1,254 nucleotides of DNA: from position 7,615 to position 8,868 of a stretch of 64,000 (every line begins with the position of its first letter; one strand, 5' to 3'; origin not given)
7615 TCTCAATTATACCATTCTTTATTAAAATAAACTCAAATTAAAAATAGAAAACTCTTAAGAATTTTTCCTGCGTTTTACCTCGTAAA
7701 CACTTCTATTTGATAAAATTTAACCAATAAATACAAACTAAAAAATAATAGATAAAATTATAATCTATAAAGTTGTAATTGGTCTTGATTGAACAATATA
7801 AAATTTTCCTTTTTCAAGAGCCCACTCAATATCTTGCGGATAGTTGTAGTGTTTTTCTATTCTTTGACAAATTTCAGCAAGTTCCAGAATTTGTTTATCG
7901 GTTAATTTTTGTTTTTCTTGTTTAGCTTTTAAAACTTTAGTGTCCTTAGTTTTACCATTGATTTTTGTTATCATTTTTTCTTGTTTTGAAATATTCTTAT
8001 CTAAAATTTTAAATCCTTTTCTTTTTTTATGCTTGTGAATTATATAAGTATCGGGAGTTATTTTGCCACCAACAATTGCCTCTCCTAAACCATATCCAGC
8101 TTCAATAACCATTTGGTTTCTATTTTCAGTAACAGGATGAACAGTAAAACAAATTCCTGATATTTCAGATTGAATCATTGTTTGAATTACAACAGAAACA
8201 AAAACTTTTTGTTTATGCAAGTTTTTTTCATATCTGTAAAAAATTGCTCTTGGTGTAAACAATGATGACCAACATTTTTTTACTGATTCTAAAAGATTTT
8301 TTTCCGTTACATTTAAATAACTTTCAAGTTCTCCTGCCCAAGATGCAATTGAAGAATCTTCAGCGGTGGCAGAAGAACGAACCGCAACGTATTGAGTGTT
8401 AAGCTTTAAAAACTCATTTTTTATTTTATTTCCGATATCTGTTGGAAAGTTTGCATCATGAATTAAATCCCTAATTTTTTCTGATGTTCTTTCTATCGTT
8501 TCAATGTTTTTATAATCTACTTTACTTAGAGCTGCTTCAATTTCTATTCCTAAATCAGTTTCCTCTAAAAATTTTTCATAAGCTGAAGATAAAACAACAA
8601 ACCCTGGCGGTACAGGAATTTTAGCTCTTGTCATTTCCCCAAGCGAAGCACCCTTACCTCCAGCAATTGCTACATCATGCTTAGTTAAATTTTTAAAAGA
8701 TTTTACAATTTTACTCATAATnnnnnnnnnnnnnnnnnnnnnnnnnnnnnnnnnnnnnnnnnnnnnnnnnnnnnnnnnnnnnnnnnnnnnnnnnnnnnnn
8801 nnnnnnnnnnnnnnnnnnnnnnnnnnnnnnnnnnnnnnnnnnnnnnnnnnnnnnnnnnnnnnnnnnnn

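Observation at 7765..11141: Permuted, split PEP-utilizer dikinase co-operonic with a histidine-phosphatase-family protein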

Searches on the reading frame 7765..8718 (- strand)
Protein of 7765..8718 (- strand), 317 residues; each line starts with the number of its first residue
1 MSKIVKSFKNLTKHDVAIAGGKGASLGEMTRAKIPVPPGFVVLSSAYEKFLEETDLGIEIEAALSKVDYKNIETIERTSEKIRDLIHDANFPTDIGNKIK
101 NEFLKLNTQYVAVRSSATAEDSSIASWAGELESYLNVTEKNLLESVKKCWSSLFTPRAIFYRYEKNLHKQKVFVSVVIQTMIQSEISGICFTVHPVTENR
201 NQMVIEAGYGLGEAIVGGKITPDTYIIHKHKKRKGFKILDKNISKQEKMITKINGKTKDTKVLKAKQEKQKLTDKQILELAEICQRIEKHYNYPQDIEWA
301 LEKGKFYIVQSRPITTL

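Call 3: search_protein_families(library=pfam, proteins=[window:7765-8718:-], max_evalue=0.1)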
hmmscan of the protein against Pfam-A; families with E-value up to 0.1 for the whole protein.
window:7765-8718:- (317 aa): 4 families
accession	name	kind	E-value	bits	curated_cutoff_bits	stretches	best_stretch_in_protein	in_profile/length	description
PF01326.24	PPDK_N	-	2e-102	343.3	27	1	18-316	3-311/328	Pyruvate phosphate dikinase, AMP/ATP-binding domain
PF13250.11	DUF4041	-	0.034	14.5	27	1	59-106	10-55/56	Domain of unknown function (DUF4041)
PF05633.16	ROH1-like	-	0.037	13.5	21.5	0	229-291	298-359/384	Protein ROH1-like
PF18480.7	DUF5615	-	0.04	14.2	23.8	0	85-130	3-46/110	Domain of unknown function (DUF5615)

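Call 4: search_protein_families(library=ncbifam, proteins=[window:7765-8718:-], max_evalue=0.1)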
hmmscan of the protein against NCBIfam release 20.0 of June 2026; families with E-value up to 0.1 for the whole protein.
window:7765-8718:- (317 aa): 16 families
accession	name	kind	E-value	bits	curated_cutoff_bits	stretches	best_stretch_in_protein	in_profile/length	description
NF005057.0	PRK06464.1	equivalog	1.5e-107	360.6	598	1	2-316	4-337/798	phosphoenolpyruvate synthase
TIGR01418.1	PEP_synth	equivalog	5.3e-103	345.8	739.75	1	5-316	2-331/784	pyruvate, water dikinase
NF004878.0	PRK06241.1-3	subfamily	2.1e-101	340.5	945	1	1-317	1-314/891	phosphoenolpyruvate synthase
NF004877.0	PRK06241.1-2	subfamily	1.1e-95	321.7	866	1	1-317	1-315/869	phosphoenolpyruvate synthase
NF041857.1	RIF_Ptrans_rph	equivalog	1.6e-88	298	999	1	4-317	2-313/864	rifamycin-inactivating phosphotransferase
NF004879.0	PRK06241.1-4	equivalog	2.8e-84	283.8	976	1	1-317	1-315/868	phosphoenolpyruvate synthase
NF052632.1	undecylprod_RedH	equivalog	3.9e-71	240.1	1350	1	10-316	8-295/880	undecylprodigiosin ligase RedH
NF052631.1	prodigiosin_PigC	equivalog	4.3e-71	240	1300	1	12-316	9-299/883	prodigiosin ligase PigC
NF004881.0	PRK06241.2-2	equivalog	7.8e-71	239.5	883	1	12-317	12-313/898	phosphoenolpyruvate synthase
NF000283.1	RPH_KJ151292.1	equivalog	1.7e-62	211.8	1700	1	4-317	5-316/865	rifamycin-inactivating phosphotransferase Rph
NF004880.0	PRK06241.2-1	equivalog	3.2e-56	190.8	972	2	9-234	8-230/837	phosphoenolpyruvate synthase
NF004883.0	PRK06241.2-4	equivalog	1.8e-55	188.5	1063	1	19-317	32-330/928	phosphoenolpyruvate synthase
NF004882.0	PRK06241.2-3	equivalog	3.4e-39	134.6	850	2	14-230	10-219/827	phosphoenolpyruvate synthase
TIGR01828.1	pyru_phos_dikin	equivalog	2.6e-20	72.1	843.45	3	3-72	2-76/865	pyruvate, phosphate dikinase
NF004508.0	PRK05849.1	equivalog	1.5e-14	53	501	2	94-197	47-135/789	hypothetical protein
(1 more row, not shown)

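Call 6: search_solved_structures(query=window:7765-8718:-, max_evalue=0.001)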
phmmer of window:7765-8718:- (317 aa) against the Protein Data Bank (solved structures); distinct sequences matched with E-value up to 0.001: 19.
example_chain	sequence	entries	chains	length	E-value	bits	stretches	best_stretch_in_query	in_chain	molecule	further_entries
8a8e_A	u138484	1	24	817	2.6e-78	266.6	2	63-317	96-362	Phosphoenolpyruvate synthase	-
5hv6_A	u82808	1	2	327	2.4e-66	227.3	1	4-316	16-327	Phosphoenolpyruvate synthase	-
5fbs_A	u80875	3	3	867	8.8e-66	225.4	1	4-317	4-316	Phosphoenolpyruvate synthase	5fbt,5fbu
5hv2_A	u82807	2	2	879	8.9e-66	225.4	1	4-317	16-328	Phosphoenolpyruvate synthase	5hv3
5hv1_A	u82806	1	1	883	8.9e-66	225.4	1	4-317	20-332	Phosphoenolpyruvate synthase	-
9dae_A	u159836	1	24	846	9.6e-63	215.5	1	9-303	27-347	Phosphoenolpyruvate synthase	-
9goj_A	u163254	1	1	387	3.5e-53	184.1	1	1-315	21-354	Phosphoenolpyruvate synthase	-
2ols_A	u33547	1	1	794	1.7e-47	165.5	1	7-315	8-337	Phosphoenolpyruvate synthase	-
1dik_A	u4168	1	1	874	1.2e-08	37.9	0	280-312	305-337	PYRUVATE PHOSPHATE DIKINASE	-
9pzl_A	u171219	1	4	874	1.2e-08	37.9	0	280-312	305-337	Pyruvate, phosphate dikinase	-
1kbl_A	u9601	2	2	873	1.6e-08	37.5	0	280-312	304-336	PYRUVATE PHOSPHATE DIKINASE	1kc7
1ggo_A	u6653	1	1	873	1.6e-08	37.5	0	280-312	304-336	PROTEIN (PYRUVATE, PHOSPHATE DIKINASE)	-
2x0s_A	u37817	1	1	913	2.8e-08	36.7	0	17-57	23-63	PYRUVATE PHOSPHATE DIKINASE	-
2dik_A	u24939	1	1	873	4.9e-08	35.9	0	18-51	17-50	PROTEIN (PYRUVATE PHOSPHATE DIKINASE)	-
2r82_A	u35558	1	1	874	9.4e-08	35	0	280-312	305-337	Pyruvate, phosphate dikinase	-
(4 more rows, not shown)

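Call 19: search_protein_families(library=padloc, proteins=[window:7765-8718:-], max_evalue=0.01)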
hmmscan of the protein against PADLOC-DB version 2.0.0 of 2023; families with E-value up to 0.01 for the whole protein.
window:7765-8718:- (317 aa): 0 families
